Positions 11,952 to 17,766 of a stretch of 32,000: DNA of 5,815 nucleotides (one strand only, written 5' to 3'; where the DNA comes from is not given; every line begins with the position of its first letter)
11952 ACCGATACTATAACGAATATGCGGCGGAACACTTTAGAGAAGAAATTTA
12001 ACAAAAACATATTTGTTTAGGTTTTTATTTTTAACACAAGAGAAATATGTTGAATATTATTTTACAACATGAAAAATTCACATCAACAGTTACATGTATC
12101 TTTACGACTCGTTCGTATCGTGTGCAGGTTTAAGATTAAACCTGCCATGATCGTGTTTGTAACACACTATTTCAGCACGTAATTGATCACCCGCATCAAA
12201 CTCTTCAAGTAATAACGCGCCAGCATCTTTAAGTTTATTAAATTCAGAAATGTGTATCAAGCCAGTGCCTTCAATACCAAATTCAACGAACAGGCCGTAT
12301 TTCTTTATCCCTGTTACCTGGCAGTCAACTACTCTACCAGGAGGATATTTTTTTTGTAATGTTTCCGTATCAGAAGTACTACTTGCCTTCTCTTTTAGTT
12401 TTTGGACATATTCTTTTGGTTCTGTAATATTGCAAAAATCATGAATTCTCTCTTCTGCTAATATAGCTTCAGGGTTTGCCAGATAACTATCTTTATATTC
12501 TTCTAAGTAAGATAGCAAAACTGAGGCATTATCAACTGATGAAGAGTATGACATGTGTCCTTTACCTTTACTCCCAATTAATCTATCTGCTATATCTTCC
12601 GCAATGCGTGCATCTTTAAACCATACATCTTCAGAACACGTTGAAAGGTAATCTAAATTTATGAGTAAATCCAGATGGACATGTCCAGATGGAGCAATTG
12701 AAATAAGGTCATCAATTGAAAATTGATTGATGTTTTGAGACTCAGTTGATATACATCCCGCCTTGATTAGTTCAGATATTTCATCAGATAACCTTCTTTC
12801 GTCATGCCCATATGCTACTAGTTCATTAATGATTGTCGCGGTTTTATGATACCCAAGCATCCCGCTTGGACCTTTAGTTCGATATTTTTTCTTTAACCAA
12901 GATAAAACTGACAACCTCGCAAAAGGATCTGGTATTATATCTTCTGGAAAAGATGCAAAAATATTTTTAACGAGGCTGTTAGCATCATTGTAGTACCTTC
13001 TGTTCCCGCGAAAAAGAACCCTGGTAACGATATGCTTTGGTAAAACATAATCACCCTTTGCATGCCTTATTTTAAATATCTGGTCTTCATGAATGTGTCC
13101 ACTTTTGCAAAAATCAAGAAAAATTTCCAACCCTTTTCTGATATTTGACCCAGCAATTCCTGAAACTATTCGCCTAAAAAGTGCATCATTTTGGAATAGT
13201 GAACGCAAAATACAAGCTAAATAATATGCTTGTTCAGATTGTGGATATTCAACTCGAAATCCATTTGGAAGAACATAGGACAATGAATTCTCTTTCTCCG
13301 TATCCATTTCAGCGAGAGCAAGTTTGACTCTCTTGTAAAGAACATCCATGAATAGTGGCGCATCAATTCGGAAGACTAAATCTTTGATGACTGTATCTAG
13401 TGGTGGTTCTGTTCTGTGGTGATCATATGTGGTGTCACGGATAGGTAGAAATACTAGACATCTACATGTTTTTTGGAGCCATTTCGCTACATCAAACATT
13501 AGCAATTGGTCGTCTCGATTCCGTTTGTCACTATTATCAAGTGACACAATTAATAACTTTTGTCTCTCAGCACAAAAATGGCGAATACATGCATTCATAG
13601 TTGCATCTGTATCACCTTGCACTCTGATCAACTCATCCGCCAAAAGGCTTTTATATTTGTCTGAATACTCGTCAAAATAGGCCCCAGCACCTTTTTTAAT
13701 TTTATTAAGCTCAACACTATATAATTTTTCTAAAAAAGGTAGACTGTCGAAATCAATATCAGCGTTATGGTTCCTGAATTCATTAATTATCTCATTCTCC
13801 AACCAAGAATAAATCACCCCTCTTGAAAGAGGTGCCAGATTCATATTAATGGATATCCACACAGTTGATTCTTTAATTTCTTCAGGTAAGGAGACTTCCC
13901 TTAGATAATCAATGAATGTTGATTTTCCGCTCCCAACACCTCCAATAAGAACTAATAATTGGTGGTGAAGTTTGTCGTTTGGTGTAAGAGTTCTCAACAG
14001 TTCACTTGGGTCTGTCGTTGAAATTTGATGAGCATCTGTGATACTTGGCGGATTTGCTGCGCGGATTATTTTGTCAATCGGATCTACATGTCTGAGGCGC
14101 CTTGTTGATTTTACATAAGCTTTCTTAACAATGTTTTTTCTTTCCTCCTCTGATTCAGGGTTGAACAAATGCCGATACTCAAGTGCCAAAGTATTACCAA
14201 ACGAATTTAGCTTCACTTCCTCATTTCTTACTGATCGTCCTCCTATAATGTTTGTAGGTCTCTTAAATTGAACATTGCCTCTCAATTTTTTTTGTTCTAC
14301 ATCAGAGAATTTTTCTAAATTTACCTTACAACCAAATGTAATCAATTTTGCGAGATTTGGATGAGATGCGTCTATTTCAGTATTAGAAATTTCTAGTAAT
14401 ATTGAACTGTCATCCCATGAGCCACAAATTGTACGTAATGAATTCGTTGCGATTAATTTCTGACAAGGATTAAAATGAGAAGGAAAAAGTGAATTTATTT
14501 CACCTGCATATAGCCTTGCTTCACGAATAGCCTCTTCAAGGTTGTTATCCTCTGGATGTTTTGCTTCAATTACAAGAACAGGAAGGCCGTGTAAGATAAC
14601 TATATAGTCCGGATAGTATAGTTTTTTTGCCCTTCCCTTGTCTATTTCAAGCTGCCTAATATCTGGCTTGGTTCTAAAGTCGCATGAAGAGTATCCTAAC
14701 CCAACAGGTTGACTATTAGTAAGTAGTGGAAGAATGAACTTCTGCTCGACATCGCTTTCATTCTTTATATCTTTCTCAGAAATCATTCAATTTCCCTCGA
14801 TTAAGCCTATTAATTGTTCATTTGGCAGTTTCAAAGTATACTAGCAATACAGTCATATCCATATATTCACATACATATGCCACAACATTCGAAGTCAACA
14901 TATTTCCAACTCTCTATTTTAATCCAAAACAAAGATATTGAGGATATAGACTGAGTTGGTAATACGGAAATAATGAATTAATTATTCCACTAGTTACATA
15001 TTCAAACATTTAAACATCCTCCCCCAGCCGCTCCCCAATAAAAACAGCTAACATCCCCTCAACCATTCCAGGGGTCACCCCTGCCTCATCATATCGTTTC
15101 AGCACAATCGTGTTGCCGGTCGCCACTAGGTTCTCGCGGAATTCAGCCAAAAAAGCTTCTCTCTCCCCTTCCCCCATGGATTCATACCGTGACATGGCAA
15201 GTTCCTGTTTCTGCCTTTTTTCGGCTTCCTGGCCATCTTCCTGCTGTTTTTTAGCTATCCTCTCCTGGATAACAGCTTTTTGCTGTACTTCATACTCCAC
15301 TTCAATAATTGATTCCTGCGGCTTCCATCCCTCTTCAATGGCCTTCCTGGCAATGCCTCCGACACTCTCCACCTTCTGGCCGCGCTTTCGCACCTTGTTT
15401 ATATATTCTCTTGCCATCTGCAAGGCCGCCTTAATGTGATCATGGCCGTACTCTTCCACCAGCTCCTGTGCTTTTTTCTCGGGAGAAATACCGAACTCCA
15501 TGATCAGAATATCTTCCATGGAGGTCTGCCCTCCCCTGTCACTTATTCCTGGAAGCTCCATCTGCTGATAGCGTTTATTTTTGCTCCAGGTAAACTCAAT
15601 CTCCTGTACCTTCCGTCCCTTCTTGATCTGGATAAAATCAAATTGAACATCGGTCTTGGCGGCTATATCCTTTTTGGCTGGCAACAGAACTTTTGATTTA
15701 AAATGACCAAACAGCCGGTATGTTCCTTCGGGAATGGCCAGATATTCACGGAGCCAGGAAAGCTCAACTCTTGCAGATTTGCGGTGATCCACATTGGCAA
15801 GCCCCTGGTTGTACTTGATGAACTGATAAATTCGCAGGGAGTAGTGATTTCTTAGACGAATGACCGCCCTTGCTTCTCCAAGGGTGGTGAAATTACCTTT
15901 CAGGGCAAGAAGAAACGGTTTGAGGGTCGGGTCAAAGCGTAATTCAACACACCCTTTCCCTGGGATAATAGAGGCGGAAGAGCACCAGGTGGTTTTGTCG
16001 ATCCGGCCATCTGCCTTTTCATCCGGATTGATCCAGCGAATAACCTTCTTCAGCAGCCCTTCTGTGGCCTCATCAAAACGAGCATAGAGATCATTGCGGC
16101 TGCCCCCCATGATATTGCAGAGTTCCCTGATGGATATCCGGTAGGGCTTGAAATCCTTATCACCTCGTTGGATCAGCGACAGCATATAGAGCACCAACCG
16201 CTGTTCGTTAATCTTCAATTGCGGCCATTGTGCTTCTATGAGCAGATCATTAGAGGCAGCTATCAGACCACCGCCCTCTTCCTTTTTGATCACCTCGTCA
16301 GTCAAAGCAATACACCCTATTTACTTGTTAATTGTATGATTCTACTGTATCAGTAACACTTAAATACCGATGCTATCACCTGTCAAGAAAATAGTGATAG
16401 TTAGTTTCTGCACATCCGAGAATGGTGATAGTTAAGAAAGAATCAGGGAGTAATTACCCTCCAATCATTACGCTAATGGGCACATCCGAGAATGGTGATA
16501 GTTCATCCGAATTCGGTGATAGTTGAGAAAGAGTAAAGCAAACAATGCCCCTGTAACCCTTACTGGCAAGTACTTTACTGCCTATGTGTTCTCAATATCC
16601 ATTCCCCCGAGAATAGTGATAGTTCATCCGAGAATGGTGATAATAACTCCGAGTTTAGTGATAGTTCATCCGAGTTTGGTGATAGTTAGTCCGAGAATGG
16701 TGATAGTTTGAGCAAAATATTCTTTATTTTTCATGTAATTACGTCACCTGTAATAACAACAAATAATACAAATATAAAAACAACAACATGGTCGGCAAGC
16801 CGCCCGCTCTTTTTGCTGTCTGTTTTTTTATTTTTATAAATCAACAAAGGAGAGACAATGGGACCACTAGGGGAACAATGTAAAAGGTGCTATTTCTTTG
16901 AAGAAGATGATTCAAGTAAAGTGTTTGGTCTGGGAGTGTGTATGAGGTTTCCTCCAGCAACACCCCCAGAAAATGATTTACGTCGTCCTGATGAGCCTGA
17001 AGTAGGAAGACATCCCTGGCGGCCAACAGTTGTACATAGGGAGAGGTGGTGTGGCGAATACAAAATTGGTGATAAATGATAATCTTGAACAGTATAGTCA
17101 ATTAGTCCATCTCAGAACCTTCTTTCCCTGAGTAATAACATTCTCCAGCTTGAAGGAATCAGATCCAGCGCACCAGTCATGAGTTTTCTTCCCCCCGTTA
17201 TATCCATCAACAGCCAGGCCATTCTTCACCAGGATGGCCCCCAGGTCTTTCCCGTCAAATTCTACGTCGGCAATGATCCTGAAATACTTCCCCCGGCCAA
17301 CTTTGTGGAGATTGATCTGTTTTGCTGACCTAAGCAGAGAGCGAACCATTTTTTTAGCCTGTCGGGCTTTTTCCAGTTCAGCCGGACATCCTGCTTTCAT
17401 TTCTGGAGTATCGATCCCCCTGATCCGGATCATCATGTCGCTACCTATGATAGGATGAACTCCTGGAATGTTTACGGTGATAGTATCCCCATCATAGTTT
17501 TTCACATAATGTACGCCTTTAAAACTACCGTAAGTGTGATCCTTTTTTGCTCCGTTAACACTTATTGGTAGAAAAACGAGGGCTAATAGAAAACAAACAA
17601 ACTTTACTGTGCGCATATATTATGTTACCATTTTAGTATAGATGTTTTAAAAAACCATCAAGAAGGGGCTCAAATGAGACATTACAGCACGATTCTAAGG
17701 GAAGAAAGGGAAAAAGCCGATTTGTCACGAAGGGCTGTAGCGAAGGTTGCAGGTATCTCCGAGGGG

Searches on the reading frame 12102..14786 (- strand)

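Call 9: search_protein_families(library=pfam, proteins=[window:12102-14786:-], max_evalue=0.001)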
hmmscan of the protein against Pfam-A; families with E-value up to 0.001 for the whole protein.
window:12102-14786:- (894 aa): 2 families
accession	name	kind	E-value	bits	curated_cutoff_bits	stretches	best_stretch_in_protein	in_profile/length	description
PF04313.20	HSDR_N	-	4.1e-10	40.3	25.1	1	43-120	115-188/198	Type I restriction enzyme R protein N terminus (HSDR_N)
PF00575.29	S1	-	2.9e-05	24.8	22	1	814-850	2-38/74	S1 RNA binding domain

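Call 80: search_protein_families(library=ncbifam, proteins=[window:12102-14786:-], max_evalue=0.001)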
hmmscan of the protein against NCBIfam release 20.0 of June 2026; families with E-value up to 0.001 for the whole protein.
window:12102-14786:- (894 aa): 17 families
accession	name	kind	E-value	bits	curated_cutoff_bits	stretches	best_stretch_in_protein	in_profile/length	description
NF040579.1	S1_dom_CvfD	subfamily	2.2e-09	37.5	117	1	816-885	3-70/113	CvfD/Ygs/GSP13 family RNA-binding post-transcriptional regulator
NF004952.0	PRK06299.1-2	equivalog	3.1e-09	35.7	524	1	808-885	382-458/580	30S ribosomal protein S1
NF005973.0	PRK08059.1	equivalog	2.3e-07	31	148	1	812-851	3-42/123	S1 domain-containing post-transcriptional regulator GSP13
TIGR00717.1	rpsA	equivalog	6.4e-07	28.3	577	1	808-885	264-340/516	30S ribosomal protein S1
NF040578.1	S1_dom_Ygs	exception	2.3e-06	27.8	175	1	811-885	2-73/122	S1 domain-containing post-transcriptional regulator Ygs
NF000907.0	PRK00087.1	equivalog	5.4e-06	24.9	624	1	808-881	555-626/671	bifunctional 4-hydroxy-3-methylbut-2-enyl diphosphate reductase/30S ribosomal protein S1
NF004953.0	PRK06299.1-3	equivalog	1.8e-05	23.2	720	1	804-885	286-366/580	30S ribosomal protein S1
NF006363.0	PRK08582.1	equivalog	1.9e-05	24.9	171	1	819-851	8-40/140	S1 domain-containing RNA-binding protein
NF004955.0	PRK06299.1-5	equivalog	2.2e-05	22.9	878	1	807-874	361-427/566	30S ribosomal protein S1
NF005573.0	PRK07252.1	equivalog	2.9e-05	24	183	1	821-849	8-36/120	S1 RNA-binding domain-containing protein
NF008805.1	PRK11824.1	equivalog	0.00018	20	471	1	803-886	599-679/683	polyribonucleotide nucleotidyltransferase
NF004956.0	PRK06299.1-6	equivalog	0.0003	19.5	711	1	797-875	438-510/554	30S ribosomal protein S1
NF010379.0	PRK13806.1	equivalog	0.00048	18.9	648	1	805-875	191-259/491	30S ribosomal protein S1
TIGR00348.1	hsdR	subfamily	0.00051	18.7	284.55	0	45-116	108-178/674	HsdR family type I site-specific deoxyribonuclease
NF045780.1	TrlF_fam_ATP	equivalog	0.00054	18.8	350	1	270-302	304-336/944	TrlF family AAA-like ATPase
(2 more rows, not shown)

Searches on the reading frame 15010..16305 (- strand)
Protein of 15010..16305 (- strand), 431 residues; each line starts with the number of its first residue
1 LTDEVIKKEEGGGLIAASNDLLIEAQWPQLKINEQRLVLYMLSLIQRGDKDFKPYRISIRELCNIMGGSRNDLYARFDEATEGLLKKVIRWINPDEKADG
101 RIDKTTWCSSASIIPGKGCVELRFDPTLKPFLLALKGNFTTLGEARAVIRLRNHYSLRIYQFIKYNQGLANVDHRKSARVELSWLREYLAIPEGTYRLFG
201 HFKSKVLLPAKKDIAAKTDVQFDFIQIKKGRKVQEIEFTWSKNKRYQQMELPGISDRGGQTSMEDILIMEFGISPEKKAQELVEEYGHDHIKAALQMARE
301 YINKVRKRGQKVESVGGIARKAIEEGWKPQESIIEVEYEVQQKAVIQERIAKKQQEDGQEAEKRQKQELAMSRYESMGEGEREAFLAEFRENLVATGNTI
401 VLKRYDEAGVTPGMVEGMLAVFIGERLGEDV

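Call 10: search_protein_families(library=pfam, proteins=[window:15010-16305:-], max_evalue=0.001)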
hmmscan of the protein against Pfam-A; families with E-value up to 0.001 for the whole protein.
window:15010-16305:- (431 aa): 2 families
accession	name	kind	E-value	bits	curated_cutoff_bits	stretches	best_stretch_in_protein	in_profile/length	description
PF01051.27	Rep3_N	-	3.5e-29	102.4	22.4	1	15-164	2-141/141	Initiator Replication protein, WH1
PF21205.3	Rep3_C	-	2.3e-18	66.6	21.1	1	182-240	2-59/59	Initiator Rep protein, WH2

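Call 15: search_dna_similar(query=window:15010-16305:-, collection=plasmids, mode=protein, max_rows=15)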
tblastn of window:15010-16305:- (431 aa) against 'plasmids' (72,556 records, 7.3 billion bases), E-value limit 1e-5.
Records with a match: 2725; places in all: 2916; records where one place covers at least 80% of the query: 28.
Best place of each record, by identity: <60% 2725.
By first word of the organism name: Acinetobacter 897; Escherichia 347; Lactococcus 173; Bacillus 83; Pseudomonas 69; Clostridium 68; Serratia 68; Psychrobacter 66; Salmonella 50; Burkholderia 49; and 142 more.
By predicted mobility (MOB-suite, as given by PLSDB): non-mobilizable 1443; mobilizable 1024; conjugative 258.
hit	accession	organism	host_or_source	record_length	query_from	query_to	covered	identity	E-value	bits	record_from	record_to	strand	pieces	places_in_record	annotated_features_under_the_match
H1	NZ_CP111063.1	Chondrinema litorale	Seaweed,red alga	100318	1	400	93%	30.4%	2e-31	134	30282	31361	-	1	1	replication initiation protein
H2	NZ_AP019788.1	Methylomagnum ishizawai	-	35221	15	389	87%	31.7%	1e-32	138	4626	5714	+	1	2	replication initiation protein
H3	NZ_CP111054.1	Chondrinema litorale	Seaweed,red alga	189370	10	429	97%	27.6%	2e-25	117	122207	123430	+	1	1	replication initiation protein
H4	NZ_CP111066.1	Chondrinema litorale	Seaweed,red alga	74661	1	323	75%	34.2%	2e-36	149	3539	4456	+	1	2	replication initiation protein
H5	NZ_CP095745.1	Niallia sp. Man26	Penaeus monodon,whole ...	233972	1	324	75%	33.7%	7e-34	142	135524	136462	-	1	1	replication initiation protein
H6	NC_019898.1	Thermobacillus composti KWC4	-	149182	15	370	83%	30.5%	5e-27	121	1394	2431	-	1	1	replication initiation protein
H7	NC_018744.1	Emticicia oligotrophica DSM 17448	warm spring water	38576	1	416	97%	26.0%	1e-21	105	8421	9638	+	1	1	replication initiation protein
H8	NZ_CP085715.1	Peribacillus asahii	single cell,soil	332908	15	367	82%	30.3%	2e-27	123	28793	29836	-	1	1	replication initiation protein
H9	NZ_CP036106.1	Bacillus mycoides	cell culture,soil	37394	13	382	86%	28.5%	7e-33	139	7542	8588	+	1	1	replication initiation protein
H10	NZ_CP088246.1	Metabacillus sp. B2-18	single cell,human skin swab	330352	15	362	81%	30.0%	2e-25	117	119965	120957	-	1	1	replication initiation protein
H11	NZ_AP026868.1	Aureispira anguillae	Anguilla japonica,Standard,head of ...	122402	13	317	71%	33.8%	6e-36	148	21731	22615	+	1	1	replication initiation protein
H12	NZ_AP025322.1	Fulvitalea axinellae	-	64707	15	384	86%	27.7%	1e-18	96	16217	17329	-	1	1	replication initiation protein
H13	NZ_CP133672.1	Aureispira sp. CCB-E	Monoculture,Seagrass (Zostera sp.) ...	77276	4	340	78%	30.4%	3e-28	125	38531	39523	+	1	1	replication initiation protein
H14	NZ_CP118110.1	Paenibacillus urinalis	Homo sapiens,blood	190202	15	369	82%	28.6%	5e-26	118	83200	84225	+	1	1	replication initiation protein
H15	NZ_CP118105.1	Paenibacillus urinalis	Homo sapiens,blood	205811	15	369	82%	28.6%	5e-26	118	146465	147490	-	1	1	replication initiation protein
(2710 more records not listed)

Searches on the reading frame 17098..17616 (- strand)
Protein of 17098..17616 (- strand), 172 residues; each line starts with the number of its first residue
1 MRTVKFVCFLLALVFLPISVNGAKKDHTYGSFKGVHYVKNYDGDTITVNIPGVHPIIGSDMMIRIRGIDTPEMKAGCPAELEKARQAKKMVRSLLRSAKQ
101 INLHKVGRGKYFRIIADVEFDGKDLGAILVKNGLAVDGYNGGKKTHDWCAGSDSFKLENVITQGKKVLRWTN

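Call 10: search_protein_families(library=pfam, proteins=[window:17098-17616:-], max_evalue=0.001)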
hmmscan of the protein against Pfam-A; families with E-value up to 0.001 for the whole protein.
window:17098-17616:- (172 aa): 1 family
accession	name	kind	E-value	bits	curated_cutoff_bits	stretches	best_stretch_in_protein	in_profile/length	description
PF00565.23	SNase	-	6.2e-09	36.7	21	1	63-136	2-75/107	Staphylococcal nuclease homologue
